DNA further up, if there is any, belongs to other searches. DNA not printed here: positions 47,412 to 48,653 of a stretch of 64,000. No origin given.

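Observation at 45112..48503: Inverted pair of ~85% identical flagellin genes flanking fliW-csrA, each retaining two cysteines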

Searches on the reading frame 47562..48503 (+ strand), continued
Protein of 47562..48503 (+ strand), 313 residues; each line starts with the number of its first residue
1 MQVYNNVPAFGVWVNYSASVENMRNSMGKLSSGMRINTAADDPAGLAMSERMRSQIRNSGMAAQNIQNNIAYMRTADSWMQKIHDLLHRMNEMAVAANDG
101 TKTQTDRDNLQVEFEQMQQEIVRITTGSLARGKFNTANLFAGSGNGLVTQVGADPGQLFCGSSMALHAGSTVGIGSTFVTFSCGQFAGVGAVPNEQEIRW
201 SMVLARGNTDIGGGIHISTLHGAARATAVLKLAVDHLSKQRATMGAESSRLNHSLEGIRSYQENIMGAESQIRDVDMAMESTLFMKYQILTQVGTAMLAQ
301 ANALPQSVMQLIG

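Call 17: find_encoding_contigs(protein=P0032, flank=6000, max_places=1)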
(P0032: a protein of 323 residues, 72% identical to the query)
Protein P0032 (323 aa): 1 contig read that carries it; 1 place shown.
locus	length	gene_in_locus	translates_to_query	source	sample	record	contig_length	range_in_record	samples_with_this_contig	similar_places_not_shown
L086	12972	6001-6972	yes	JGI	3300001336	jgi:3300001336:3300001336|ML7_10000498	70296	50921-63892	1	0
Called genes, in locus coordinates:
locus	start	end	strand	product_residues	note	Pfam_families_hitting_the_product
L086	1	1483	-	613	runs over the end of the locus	PF13522:GATase_6, PF13537:GATase_7, PF00733:Asn_synthase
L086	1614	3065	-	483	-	PF02465:FliD_N, PF07195:FliD_C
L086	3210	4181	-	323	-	PF00669:Flagellin_N, PF00700:Flagellin_C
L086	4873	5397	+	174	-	PF02623:FliW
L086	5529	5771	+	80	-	PF02599:CsrA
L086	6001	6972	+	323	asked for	PF00669:Flagellin_N, PF00700:Flagellin_C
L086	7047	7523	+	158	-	-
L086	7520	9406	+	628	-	PF01973:MptE-like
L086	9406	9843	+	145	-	PF02561:FliS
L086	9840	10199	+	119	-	-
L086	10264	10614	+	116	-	-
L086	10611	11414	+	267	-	-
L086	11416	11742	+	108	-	-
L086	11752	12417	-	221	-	PF00072:Response_reg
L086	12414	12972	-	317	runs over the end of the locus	PF08668:HDOD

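Call 18: find_encoding_contigs(protein=P0094, flank=6000, max_places=1)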
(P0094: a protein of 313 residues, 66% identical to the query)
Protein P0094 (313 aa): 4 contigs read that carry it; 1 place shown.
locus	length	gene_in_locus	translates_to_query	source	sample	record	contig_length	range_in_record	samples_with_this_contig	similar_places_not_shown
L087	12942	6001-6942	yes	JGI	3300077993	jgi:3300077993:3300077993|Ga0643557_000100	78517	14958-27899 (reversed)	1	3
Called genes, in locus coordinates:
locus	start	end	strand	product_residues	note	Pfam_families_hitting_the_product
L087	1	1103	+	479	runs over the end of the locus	PF00072:Response_reg, PF00158:Sigma54_activat, PF14532:Sigma54_activ_2, PF07728:AAA_5 (weak), PF25601:AAA_lid_14, PF02954:HTH_8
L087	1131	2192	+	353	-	PF01073:3Beta_HSD, PF01370:Epimerase, PF02719:Polysacc_synt_2, PF04321:RmlD_sub_bind, PF07993:NAD_binding_4 (weak), PF08659:KR, PF13460:NAD_binding_10, PF16363:GDP_Man_Dehyd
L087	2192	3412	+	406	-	PF01041:DegT_DnrJ_EryC1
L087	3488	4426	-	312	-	PF00669:Flagellin_N, PF00700:Flagellin_C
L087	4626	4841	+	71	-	-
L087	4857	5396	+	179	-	PF02623:FliW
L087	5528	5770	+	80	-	PF02599:CsrA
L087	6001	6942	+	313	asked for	PF00669:Flagellin_N, PF00700:Flagellin_C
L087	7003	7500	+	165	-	-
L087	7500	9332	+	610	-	PF01973:MptE-like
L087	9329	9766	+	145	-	PF02561:FliS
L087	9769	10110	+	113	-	-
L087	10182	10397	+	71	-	-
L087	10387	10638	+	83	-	PF05016:ParE_toxin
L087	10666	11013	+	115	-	-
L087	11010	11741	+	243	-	-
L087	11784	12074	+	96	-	-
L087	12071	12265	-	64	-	-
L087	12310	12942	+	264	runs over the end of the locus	PF22692:LlgE_F_G_D1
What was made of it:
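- On Maf-glycosylated flagellin: PseB/PseC-like genes lie beside flaL in L087 (call 18).
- Closest known: Maf-dependent flagellin glycosylation loci. Same: PseB/PseC-like genes lie next to flaL in one relative, L087 (call 18).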

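Call 19: find_encoding_contigs(protein=P0106, flank=6000, max_places=1)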
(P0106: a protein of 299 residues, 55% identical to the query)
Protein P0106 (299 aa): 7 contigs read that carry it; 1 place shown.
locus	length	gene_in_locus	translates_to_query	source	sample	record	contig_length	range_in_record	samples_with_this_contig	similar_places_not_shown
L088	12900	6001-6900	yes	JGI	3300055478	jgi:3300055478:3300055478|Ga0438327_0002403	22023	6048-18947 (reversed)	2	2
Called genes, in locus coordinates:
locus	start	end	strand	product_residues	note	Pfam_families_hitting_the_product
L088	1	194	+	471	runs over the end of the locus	PF00072:Response_reg, PF00004:AAA (faint), PF00158:Sigma54_activat, PF14532:Sigma54_activ_2, PF01078:Mg_chelatase (faint), PF07728:AAA_5 (weak), PF25601:AAA_lid_14, PF02954:HTH_8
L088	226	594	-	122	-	PF00072:Response_reg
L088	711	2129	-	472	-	PF02465:FliD_N, PF07195:FliD_C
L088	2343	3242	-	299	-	PF00669:Flagellin_N, PF00700:Flagellin_C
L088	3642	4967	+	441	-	PF13632:Glyco_trans_2_3 (weak)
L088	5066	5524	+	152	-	PF02623:FliW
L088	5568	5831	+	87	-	PF02599:CsrA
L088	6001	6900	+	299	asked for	PF00669:Flagellin_N, PF00700:Flagellin_C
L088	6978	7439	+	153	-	-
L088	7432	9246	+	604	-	PF01973:MptE-like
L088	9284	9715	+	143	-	PF02561:FliS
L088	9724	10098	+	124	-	-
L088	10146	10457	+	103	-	-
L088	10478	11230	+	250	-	-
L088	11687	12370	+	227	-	PF22692:LlgE_F_G_D1, PF06429:Flg_bbr_C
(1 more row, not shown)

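Call 20: find_encoding_contigs(protein=P0019, flank=6000, max_places=1)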
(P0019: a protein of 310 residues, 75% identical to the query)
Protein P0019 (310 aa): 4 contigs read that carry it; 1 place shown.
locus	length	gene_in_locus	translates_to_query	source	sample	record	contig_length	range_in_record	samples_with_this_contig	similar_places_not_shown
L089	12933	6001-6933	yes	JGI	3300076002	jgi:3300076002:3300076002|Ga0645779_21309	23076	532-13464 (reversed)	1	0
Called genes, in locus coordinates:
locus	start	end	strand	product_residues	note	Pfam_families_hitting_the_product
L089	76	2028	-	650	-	PF13522:GATase_6, PF13537:GATase_7, PF00733:Asn_synthase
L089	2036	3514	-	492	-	PF02465:FliD_N, PF07195:FliD_C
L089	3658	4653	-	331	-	PF00669:Flagellin_N, PF00700:Flagellin_C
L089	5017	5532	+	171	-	PF02623:FliW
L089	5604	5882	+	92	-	PF02599:CsrA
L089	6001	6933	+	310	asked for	PF00669:Flagellin_N, PF00700:Flagellin_C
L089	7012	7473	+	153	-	-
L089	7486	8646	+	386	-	PF01973:MptE-like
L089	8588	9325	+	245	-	-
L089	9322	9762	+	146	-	PF02561:FliS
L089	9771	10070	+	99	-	-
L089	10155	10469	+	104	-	-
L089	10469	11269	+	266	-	-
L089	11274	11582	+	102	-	-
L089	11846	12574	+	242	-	PF22692:LlgE_F_G_D1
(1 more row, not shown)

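Call 21: find_encoding_contigs(protein=P0016, flank=6000, max_places=1)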
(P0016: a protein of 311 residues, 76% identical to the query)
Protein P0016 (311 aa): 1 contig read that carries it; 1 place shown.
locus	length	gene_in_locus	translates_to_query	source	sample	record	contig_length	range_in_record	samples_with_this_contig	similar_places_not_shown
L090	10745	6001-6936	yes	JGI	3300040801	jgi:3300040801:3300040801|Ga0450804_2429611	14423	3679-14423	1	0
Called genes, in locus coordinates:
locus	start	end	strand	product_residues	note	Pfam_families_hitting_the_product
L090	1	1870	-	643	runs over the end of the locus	PF13522:GATase_6, PF13537:GATase_7, PF00733:Asn_synthase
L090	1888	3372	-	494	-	PF02465:FliD_N, PF07195:FliD_C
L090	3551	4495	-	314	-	PF00669:Flagellin_N, PF00700:Flagellin_C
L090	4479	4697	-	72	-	-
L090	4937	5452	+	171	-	PF02623:FliW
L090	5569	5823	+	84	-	PF02599:CsrA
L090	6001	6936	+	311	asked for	PF00669:Flagellin_N, PF00700:Flagellin_C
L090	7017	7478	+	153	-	-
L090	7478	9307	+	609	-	PF01973:MptE-like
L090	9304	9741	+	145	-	PF02561:FliS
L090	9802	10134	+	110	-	-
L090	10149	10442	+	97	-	-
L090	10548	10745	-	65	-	?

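Call 27: search_solved_structures(query=A3, max_evalue=1e-10, show_alignments=2)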
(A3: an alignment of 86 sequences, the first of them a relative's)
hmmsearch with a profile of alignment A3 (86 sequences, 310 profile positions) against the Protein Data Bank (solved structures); distinct sequences matched with E-value up to 1e-10: 72 (the best 60 are shown).
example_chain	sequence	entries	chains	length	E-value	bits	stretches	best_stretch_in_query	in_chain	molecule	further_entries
8jmv_A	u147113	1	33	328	6.5e-72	245.6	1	1-309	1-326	Flagella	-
9au6_A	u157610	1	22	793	1.7e-60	208.1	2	1-147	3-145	Flagellin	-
6t17_A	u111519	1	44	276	2.1e-60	207.7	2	1-161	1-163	Flagellin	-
9pim_CJ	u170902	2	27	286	3.2e-57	197.3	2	24-174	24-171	Flagellin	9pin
10ll_A4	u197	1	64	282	7.7e-57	196.1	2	3-146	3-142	Flagellin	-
9hpz_A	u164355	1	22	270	1.9e-56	194.8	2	6-161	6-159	Flagellin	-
9pil_Fd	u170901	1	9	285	2.8e-56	194.2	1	22-309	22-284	Flagellin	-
10pp_A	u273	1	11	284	4.3e-56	193.6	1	22-309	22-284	Flagellin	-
9lrz_A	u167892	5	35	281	1.4e-55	191.9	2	199-309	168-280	Flagellin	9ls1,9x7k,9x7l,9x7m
6b5b_F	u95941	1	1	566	2.1e-55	191.3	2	4-186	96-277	Flagellin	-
10lk_A4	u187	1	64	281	4.4e-55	190.3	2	207-309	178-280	Flagellin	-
10lm_A3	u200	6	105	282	9.8e-55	189.1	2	2-146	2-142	Flagellin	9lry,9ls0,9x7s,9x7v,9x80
5wjy_A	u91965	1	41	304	1.3e-54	188.7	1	1-309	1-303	Flagellin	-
6gow_D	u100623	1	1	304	2e-54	188.1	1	1-309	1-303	Flagellin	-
5wjx_A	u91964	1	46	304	3.2e-54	187.5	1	1-309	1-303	Flagellin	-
5wjw_A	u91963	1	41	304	1.2e-53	185.6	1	1-309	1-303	Flagellin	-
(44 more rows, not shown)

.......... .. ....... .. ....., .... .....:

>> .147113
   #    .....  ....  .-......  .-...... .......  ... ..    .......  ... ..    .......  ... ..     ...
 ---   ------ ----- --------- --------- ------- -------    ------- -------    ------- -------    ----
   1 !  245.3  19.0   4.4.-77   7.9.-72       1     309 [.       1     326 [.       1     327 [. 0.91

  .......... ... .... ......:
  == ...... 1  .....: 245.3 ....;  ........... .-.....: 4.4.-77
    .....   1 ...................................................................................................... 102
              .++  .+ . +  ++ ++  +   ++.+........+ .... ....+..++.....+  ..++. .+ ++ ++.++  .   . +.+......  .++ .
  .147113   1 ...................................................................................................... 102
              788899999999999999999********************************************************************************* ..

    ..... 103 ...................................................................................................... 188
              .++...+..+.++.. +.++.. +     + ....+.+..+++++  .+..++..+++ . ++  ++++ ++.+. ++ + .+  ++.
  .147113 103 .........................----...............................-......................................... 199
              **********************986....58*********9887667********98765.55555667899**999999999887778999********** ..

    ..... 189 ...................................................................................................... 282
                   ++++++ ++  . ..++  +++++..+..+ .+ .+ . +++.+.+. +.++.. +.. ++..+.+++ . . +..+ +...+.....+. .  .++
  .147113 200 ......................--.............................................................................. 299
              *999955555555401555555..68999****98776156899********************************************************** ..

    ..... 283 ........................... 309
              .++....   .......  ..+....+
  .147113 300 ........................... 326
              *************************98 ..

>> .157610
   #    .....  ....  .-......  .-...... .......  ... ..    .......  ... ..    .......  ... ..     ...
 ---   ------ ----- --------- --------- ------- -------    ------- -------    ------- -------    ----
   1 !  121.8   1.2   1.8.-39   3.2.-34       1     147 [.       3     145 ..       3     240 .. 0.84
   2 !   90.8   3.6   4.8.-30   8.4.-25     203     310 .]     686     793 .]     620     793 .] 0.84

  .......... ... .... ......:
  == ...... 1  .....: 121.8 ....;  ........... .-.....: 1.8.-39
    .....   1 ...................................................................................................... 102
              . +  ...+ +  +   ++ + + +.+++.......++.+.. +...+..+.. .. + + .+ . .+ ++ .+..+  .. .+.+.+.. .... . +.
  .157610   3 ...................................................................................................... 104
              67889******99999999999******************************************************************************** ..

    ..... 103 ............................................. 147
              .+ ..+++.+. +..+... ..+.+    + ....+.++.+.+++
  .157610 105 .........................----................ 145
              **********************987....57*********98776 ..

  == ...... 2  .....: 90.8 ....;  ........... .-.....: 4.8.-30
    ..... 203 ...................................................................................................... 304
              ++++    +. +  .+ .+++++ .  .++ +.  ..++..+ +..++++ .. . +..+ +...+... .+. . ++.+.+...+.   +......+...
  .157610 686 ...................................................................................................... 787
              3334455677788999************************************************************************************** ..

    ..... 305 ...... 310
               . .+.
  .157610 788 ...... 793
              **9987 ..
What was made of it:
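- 47562..48503 (+): flaR, flagellin paralog downstream of csrA (313 aa; Cys160 codon 48039-48041, Cys183 codon 48108-48110). Profile match to PDB flagellin 8jmv, E 6.5e-72 (call 27).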

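Call 33: predict_structure(alignment_id=A3)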
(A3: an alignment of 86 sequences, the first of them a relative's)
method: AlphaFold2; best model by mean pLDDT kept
length: 313 residues; sequences in the alignment: 86
mean_pLDDT: 85.7   pTM: 0.73
mean pLDDT of the five models: 85.7, 83.9, 82.1, 80.2, 79.6
residues with pLDDT >= 90: 157; 70-90: 113; 50-70: 41; < 50: 2
segments of 3 or more residues with pLDDT < 50: none
pLDDT, mean of each block of 10 residues (from residue 1): 61 85 83 64 80 92 95 95 97 95 94 96 92 89 79 91 90 89 67 79 81 82 92 95 95 95 92 84 88 83 67 64
secondary structure, 60 per line:
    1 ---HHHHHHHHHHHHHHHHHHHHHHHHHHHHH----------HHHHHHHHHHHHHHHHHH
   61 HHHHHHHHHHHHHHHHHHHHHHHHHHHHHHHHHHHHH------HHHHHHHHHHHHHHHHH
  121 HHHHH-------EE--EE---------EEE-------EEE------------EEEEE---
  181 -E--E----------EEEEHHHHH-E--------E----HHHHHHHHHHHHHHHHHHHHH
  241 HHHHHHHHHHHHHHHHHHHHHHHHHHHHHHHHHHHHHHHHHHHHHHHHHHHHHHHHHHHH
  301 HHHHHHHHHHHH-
elements in order: H4-32 H43-97 H104-125 E148-150 E158-160 E173-177 E196-199 H200-204 H220-312
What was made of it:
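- C160 ends strand 158-160 and C183 lies in the insert (call 33).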

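Call 38: fold_search(model_id=the predicted structure, library=pdb)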
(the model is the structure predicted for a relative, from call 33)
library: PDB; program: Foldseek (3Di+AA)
matches with E <= 10: 171; with E <= 0.001: 87
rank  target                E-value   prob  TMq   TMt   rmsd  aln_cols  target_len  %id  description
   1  8jmv_A                1.2e-16  1.00  0.63  0.61  10.2       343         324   34  Flagellar fibrils from Bacillus amyloliquefaciens (released 2023-12-06)
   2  6t17_A                7.7e-15  1.00  0.63  0.70   6.3       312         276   35  Cryo-EM structure of the wild-type flagellar filament of the Firmicute Kurthia (released 2019-10-30)
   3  9ls0_A                1.7e-14  1.00  0.64  0.70   5.2       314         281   32  Straight and symmetrical filament of the spirochete periplasmic flagella of Leptospira biflexa deleted fcpB strain (released 2025-12-24)
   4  9lry_A                2.6e-14  1.00  0.64  0.70   5.0       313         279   32  Straight and symmetrical filament of the spirochete periplasmic flagella of Leptospira biflexa (released 2025-12-24)
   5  9hpz_A                2.9e-14  1.00  0.64  0.73   5.0       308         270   31  Cryo-EM structure of the wild-type flagellar filament from Roseburia hominis (released 2025-12-10)
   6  9lrz                  5.7e-14  1.00  0.64  0.70   6.0       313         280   32  Core filament of the spirochete periplasmic flagella of Leptospira biflexa (released 2025-12-24)
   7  9n8h_A                9.6e-14  1.00  0.64  0.54   7.4       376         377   23  In situ sheathed flagellar filament of Vibrio cholerae resolved with helical reconstruction. (released 2025-09-24)
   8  9atl_A                1.9e-13  1.00  0.61  0.51  11.0       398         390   26  Cryo-EM of Stenotrophomonas maltophilia flagellum (released 2024-11-13)
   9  5wjw_A                3.4e-13  1.00  0.62  0.64   7.6       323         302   31  Cryo-EM structure of B. subtilis flagellar filaments H84R (released 2017-10-25)
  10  6pwb_AG               4.4e-13  1.00  0.63  0.72   6.6       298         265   30  Rigid body fitting of flagellin FlaB, and flagellar coiling proteins, FcpA and FcpB, into a 10 Angstrom structure of  (released 2020-03-25)
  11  9p7r_A1               4.6e-13  1.00  0.65  0.55   8.2       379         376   26  In situ structure of the sheathed FlaB flagellar filament in Vibrio cholerae (released 2025-09-24)
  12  5wju_A                4.9e-13  1.00  0.63  0.65   7.0       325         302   31  Cryo-EM structure of B. subtilis flagellar filaments A39V, N133H (released 2017-10-25)
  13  5wjv_A                5.7e-13  1.00  0.64  0.66   6.9       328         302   31  Cryo-EM structure of B. subtilis flagellar filaments A233V (released 2017-10-25)
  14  5wjt_A                7.4e-13  1.00  0.63  0.65   7.1       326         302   31  Cryo-EM structure of B. subtilis flagellar filaments N226Y (released 2017-10-25)
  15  5wjz_A                7.8e-13  1.00  0.61  0.63   8.5       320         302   33  Cryo-EM structure of B. subtilis flagellar filaments E115G (released 2017-10-25)
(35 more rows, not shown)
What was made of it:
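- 47562..48503 (+): AlphaFold2 model pLDDT 85.7 with a D0/D1 flagellin fold (calls 33, 38).
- On Bacterial flagellin (FliC/Hag type): Foldseek probability 1.0 to short flagellins 8jmv, 6t17 and 5wjw (calls 33, 38).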

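Call 49: search_protein_families(library=ncbifam, proteins=[window:47562-48503:+], max_evalue=0.001)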
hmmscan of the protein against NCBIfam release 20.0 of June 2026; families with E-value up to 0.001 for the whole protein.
window:47562-48503:+ (313 aa): 28 families (the best 25 are shown)
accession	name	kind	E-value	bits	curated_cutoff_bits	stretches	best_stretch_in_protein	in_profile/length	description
NF009444.0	PRK12802.1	equivalog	1.4e-51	175.7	332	2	2-159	4-157/282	flagellin domain-containing protein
NF009448.0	PRK12806.1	equivalog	1.4e-49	169.2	531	2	6-174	8-172/475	flagellin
NF009446.0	PRK12804.1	subfamily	1.4e-48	165.9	352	1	1-312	1-300/301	flagellin Hag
NF006467.0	PRK08869.1-2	subfamily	2.1e-46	158.8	443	2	6-158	8-156/400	flagellin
NF006468.0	PRK08869.1-3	subfamily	5.3e-45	154.1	436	2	3-159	5-157/378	polar flagellin E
NF009449.0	PRK12807.1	subfamily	5.6e-45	154.1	347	2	20-146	20-142/287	flagellin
NF006466.0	PRK08869.1-1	subfamily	2.3e-44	152.5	426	2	3-157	5-155/377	flagellin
NF006469.0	PRK08869.1-4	equivalog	4.3e-44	151.4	627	2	2-156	4-154/377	flagellin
NF009450.0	PRK12808.1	equivalog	5.2e-38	131.8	476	2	22-141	22-137/476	flagellin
NF006470.0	PRK08869.1-5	equivalog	9.4e-37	127.1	423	2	11-160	12-157/388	flagellin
NF010115.0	PRK13588.1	subfamily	2e-35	122.7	503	2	214-312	415-513/514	flagellin B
NF009234.0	PRK12584.1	equivalog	3.7e-35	122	752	2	201-312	400-509/510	flagellin A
NF006264.0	PRK08411.1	subfamily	6.9e-34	117.5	729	2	187-312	448-571/572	flagellin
NF005294.0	PRK06819.1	subfamily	1.8e-33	116.6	387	2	15-157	17-154/376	FliC/FljB family flagellin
NF038071.1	lat_flg_LafA_2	exception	2.1e-33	115.9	365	1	23-312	25-283/284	lateral flagellin LafA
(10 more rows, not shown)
